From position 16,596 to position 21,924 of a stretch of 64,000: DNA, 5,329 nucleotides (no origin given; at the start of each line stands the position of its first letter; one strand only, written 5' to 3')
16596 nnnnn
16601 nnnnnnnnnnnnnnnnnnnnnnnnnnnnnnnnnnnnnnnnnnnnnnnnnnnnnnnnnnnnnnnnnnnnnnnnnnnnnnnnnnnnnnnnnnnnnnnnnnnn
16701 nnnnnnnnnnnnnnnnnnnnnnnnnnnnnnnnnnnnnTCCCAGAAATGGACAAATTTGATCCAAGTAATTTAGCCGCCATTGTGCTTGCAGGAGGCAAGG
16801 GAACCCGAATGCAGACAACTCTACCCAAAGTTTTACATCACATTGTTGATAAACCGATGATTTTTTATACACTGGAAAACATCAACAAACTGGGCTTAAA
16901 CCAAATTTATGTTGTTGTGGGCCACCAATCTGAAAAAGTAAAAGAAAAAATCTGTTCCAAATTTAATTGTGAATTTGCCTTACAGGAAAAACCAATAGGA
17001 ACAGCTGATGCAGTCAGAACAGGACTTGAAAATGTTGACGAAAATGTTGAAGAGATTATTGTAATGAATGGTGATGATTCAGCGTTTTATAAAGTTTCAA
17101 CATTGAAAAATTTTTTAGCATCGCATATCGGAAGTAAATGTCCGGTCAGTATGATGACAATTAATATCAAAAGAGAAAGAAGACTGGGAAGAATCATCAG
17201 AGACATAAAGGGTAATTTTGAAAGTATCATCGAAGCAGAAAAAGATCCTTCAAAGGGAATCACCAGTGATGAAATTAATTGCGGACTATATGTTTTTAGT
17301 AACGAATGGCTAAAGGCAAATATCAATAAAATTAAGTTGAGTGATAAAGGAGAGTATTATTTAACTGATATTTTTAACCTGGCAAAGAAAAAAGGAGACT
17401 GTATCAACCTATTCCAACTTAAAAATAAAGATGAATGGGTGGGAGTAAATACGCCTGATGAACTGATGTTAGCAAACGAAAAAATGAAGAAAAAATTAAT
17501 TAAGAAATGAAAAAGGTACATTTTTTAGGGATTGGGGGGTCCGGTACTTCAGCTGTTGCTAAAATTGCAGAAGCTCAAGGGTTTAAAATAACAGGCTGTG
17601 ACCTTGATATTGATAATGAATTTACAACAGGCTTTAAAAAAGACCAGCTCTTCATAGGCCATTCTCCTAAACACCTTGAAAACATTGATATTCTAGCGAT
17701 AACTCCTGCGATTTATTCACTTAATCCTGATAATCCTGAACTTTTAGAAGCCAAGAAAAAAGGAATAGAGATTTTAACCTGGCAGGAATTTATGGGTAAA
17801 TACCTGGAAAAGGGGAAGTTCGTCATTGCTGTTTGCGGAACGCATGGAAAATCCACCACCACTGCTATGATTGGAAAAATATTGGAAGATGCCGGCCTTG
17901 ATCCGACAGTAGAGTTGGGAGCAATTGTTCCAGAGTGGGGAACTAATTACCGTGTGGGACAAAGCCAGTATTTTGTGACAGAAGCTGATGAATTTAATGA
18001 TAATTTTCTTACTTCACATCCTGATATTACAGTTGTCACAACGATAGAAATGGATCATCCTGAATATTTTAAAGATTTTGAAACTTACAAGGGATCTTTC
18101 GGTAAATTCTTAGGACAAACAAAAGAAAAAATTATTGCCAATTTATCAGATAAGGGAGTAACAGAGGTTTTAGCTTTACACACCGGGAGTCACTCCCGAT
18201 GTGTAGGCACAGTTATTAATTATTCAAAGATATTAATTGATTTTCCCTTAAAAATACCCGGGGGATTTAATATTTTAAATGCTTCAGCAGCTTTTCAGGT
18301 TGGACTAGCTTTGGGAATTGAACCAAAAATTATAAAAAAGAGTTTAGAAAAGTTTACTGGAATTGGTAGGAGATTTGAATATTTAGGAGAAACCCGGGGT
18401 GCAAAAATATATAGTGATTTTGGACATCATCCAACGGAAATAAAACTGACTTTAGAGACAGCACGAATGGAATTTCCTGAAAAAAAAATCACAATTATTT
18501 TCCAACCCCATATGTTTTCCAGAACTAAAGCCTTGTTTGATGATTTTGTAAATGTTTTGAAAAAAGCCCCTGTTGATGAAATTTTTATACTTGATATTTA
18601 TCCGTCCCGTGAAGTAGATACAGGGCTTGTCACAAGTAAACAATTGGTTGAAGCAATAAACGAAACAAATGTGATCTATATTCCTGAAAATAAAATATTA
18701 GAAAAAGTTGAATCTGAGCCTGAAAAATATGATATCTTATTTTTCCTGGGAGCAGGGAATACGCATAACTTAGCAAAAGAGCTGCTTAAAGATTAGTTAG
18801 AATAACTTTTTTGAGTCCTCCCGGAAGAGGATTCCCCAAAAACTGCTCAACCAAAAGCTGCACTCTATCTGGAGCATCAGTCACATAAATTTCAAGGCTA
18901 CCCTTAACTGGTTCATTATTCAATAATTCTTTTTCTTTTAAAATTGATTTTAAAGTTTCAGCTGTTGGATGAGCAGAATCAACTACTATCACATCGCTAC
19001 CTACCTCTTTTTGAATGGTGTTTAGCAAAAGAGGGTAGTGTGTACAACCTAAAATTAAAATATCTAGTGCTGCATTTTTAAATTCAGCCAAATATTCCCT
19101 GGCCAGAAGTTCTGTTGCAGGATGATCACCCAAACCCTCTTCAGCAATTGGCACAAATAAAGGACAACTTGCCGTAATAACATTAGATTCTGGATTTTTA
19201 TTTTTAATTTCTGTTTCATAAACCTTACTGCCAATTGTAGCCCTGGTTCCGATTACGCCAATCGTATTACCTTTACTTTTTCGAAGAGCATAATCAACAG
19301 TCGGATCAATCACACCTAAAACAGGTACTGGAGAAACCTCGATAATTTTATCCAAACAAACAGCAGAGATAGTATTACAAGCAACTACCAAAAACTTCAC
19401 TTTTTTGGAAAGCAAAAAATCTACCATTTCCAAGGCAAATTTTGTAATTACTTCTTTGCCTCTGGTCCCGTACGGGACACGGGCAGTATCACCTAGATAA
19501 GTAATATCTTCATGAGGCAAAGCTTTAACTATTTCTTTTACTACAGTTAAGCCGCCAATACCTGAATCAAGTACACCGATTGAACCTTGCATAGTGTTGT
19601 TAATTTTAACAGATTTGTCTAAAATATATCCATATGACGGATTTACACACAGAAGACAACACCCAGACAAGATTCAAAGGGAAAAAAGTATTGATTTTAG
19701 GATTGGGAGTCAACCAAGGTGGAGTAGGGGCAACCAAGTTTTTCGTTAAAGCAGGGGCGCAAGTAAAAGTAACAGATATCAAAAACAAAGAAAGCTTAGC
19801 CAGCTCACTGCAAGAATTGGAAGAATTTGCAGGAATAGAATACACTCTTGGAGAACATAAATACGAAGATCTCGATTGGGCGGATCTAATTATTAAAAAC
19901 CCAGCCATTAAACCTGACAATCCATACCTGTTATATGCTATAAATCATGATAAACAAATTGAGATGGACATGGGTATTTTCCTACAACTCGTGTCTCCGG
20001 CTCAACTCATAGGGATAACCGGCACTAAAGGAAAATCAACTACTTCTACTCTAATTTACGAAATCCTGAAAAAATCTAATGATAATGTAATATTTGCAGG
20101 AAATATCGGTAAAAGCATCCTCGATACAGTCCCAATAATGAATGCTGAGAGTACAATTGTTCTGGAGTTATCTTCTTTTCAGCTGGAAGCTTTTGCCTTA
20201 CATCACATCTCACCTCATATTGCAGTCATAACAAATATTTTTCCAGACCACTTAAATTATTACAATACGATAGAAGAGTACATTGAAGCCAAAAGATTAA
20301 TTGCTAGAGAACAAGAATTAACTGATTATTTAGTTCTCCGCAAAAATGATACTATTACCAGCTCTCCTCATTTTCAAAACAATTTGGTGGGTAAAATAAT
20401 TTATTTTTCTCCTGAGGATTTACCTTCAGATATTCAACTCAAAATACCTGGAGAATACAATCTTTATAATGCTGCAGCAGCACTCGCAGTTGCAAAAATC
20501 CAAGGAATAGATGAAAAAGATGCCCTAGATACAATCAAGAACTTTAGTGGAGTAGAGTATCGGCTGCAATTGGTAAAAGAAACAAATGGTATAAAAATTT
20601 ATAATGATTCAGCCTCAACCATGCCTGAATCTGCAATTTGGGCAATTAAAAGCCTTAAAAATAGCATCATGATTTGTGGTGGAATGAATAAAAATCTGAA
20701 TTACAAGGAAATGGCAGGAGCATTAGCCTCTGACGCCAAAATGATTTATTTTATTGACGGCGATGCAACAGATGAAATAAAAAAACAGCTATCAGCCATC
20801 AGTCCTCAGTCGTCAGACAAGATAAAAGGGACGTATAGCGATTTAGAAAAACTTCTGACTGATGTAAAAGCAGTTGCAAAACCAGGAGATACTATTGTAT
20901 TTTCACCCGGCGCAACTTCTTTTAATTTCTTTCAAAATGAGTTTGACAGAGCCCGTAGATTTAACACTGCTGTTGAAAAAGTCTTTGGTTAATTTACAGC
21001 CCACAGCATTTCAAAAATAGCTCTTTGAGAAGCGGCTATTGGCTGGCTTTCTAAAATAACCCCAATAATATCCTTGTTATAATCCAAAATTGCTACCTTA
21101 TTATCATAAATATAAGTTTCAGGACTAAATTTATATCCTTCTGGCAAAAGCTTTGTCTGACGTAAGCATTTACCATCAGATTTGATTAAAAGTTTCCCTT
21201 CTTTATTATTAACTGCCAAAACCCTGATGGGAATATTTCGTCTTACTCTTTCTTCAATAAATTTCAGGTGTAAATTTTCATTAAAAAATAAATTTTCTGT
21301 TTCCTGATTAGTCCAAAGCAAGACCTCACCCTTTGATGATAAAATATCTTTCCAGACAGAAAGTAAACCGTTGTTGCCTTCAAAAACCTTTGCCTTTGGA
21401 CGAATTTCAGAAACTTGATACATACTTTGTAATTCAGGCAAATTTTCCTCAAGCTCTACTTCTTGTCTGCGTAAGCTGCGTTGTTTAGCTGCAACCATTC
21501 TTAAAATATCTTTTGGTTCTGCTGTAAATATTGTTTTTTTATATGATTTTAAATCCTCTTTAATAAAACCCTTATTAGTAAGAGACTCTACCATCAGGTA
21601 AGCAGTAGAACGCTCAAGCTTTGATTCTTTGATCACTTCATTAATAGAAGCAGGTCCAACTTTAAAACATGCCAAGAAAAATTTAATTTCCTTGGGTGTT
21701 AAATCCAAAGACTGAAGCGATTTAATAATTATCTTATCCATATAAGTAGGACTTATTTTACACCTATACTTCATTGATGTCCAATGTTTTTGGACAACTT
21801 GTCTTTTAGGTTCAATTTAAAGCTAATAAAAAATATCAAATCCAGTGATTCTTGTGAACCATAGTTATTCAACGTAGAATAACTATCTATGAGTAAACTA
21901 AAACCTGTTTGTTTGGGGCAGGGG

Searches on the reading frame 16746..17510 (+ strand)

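Call 80: search_protein_families(library=pfam, proteins=[window:16746-17510:+], max_evalue=0.00001)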
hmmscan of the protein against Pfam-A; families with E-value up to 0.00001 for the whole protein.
window:16746-17510:+ (254 aa): 3 families
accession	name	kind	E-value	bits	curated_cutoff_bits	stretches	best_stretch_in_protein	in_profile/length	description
PF00483.29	NTP_transferase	-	2.6e-26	93.2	21.2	1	11-249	2-244/245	Nucleotidyl transferase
PF12804.13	NTP_transf_3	-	2.9e-15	57.2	27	1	11-139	1-123/160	MobA-like NTP transferase domain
PF01128.25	IspD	-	1.4e-06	28.7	27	1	10-109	2-100/221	2-C-methyl-D-erythritol 4-phosphate cytidylyltransferase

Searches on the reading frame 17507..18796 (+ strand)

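Call 79: search_protein_families(library=pfam, proteins=[window:17507-18796:+], max_evalue=0.00001)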
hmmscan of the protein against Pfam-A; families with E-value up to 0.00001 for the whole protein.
window:17507-18796:+ (429 aa): 3 families
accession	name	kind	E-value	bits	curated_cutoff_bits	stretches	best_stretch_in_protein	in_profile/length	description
PF08245.18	Mur_ligase_M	-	1.2e-13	52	24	1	109-263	1-197/200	Mur ligase middle domain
PF02875.26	Mur_ligase_C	-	1.7e-13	51.9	28.4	1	288-417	1-127/127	Mur ligase, glutamate ligase domain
PF01225.30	Mur_ligase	-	5e-11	43.2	21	1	3-100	1-91/95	Mur ligase family, catalytic domain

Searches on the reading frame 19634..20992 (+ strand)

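Call 56: search_protein_families(library=ncbifam, proteins=[window:19634-20992:+], max_evalue=0.001)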
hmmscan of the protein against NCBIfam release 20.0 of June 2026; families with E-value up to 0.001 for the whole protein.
window:19634-20992:+ (452 aa): 28 families (the best 25 are shown)
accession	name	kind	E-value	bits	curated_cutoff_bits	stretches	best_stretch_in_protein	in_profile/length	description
TIGR01087.1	murD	equivalog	2.5e-103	346.5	211.95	1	18-448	1-440/441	UDP-N-acetylmuramoyl-L-alanine--D-glutamate ligase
TIGR01082.1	murC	equivalog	4.6e-36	124.9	335.1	2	32-242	14-216/449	UDP-N-acetylmuramate--L-alanine ligase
NF053647.1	pMurD2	equivalog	3.4e-30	105.3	550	1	18-388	2-359/405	pseudomurein biosynthesis peptide ligase pMurD2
TIGR01085.1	murE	subfamily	9.1e-29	100.7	257.3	2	115-243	77-227/472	UDP-N-acetylmuramyl-tripeptide synthetase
NF053645.1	pMurC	equivalog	2.8e-27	95.5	560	2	35-268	16-253/492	pseudomurein biosynthesis peptide ligase pMurC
NF001126.0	PRK00139.1-4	equivalog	1.1e-26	93.4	373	3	259-330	281-352/486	UDP-N-acetylmuramoyl-L-alanyl-D-glutamate--2,6-diaminopimelate ligase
NF001124.0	PRK00139.1-2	equivalog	1.2e-26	93.5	476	2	121-228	107-234/500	UDP-N-acetylmuramoyl-L-alanyl-D-glutamate--2,6-diaminopimelate ligase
NF053646.1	pMurD1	equivalog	6.2e-25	87.8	610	1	20-347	4-354/465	pseudomurein biosynthesis peptide ligase pMurD1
TIGR01143.1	murF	subfamily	7.6e-23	81.1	288.6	1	118-423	69-403/418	UDP-N-acetylmuramoyl-tripeptide--D-alanyl-D-alanine ligase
NF008896.0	PRK11929.1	equivalog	8.1e-22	76.9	1023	2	123-239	112-247/965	bifunctional UDP-N-acetylmuramoyl-L-alanyl-D-glutamate--2,6-diaminopimelate ligase MurE/UDP-N-acetylmuramoyl-tripeptide--D-alanyl-D-alanine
NF011171.0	PRK14573.1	equivalog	3.1e-19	68.3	1015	2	66-215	48-192/809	bifunctional UDP-N-acetylmuramate--L-alanine ligase/D-alanine--D-alanine ligase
NF010628.0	PRK14022.1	equivalog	2e-17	63.1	536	1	124-435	112-465/483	UDP-N-acetylmuramoyl-L-alanyl-D-glutamate--L-lysine ligase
NF001123.0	PRK00139.1-1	equivalog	6.3e-17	61.4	586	1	121-234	105-237/493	UDP-N-acetylmuramoyl-L-alanyl-D-glutamate--2,6-diaminopimelate ligase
NF033197.0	F430_CfbE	equivalog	1.6e-12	47.1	250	2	27-161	6-135/430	coenzyme F430 synthase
TIGR01081.1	mpl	equivalog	5.6e-12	45.4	388.7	1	266-422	269-429/448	UDP-N-acetylmuramate:L-alanyl-gamma-D-glutamyl-meso-diaminopimelate ligase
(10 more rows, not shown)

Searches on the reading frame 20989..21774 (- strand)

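Call 80: search_protein_families(library=pfam, proteins=[window:20989-21774:-], max_evalue=0.00001)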
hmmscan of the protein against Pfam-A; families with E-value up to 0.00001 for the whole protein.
window:20989-21774:- (261 aa): 1 family
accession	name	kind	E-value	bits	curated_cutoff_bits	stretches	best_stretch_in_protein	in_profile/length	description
PF01978.25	TrmB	-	1.4e-10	41.3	25.6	1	20-79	1-60/68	Sugar-specific transcriptional regulator TrmB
